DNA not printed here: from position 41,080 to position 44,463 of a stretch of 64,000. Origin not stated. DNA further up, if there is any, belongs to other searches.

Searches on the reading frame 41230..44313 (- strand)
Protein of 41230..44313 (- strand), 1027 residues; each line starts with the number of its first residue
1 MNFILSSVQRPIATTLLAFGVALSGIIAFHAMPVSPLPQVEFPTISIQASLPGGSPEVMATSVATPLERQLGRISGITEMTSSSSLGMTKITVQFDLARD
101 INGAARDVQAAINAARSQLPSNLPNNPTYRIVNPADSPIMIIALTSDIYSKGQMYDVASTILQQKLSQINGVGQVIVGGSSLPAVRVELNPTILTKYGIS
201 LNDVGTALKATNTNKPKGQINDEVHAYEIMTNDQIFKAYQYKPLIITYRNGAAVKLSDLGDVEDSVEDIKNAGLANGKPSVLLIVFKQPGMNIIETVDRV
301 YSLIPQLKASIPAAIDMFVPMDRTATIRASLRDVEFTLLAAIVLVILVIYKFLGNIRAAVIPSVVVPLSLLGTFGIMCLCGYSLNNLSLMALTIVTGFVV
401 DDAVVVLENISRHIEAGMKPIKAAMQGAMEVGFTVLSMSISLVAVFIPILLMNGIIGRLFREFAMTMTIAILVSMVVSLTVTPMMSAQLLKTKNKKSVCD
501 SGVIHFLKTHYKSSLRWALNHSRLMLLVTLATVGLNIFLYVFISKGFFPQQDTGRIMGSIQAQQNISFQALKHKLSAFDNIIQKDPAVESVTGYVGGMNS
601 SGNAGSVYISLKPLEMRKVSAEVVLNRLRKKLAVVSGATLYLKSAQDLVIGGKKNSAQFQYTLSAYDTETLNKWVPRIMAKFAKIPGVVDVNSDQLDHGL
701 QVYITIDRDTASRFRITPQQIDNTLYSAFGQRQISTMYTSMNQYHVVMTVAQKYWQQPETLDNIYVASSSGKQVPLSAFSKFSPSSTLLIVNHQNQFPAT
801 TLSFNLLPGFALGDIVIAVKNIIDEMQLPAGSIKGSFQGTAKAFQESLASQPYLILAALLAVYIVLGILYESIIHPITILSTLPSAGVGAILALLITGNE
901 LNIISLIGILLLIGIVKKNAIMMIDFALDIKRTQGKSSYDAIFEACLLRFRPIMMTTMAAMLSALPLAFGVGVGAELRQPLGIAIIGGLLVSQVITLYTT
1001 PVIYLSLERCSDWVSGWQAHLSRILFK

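Call 48: search_protein_families(library=ncbifam, proteins=[window:41230-44313:-], max_evalue=1e-10)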
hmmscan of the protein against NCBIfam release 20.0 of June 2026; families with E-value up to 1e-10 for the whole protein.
window:41230-44313:- (1027 aa): 11 families
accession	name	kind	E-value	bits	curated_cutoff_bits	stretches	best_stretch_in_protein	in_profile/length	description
NF007905.0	PRK10614.1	equivalog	0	1403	1774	1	1-1011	1-1012/1025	multidrug efflux RND transporter permease subunit MdtC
NF033617.1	RND_permease_2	subfamily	0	1246.1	1250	1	7-1009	4-1009/1009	multidrug efflux RND transporter permease subunit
NF007798.0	PRK10503.1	equivalog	0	1189.5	1584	1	8-1015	17-1030/1040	MdtB/MuxB family multidrug efflux RND transporter permease subunit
NF000282.2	RND_permease_1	subfamily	3.9e-191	637.5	1250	1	8-1008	5-1028/1029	multidrug efflux RND transporter permease subunit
TIGR00915.1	2A0602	subfamily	1.1e-171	573.2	940.35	1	8-1010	6-1031/1050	efflux RND transporter permease subunit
NF007133.0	PRK09579.1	equivalog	4.1e-146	488.1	1763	1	1-1009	1-1004/1017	multidrug efflux RND transporter permease subunit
NF007842.1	PRK10555.1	equivalog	2.2e-127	426.4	1854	1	8-1009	6-1028/1036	multidrug efflux RND transporter permease AcrD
NF007131.0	PRK09577.1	equivalog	1.8e-123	413.3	1768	1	8-1012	6-1027/1045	multidrug efflux RND transporter permease subunit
TIGR00914.1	2A0601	subfamily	4.3e-115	385.6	701.45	1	6-1005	8-1033/1051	CusA/CzcA family heavy metal efflux RND transporter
NF000037.1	RND_perm_OqxB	exception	2e-112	376.8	2200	1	1-1009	1-1036/1050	multidrug efflux RND transporter permease subunit OqxB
NF011706.2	PRK15127.1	equivalog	9.9e-110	368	2150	1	8-1009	6-1031/1049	multidrug efflux RND transporter permease subunit AcrB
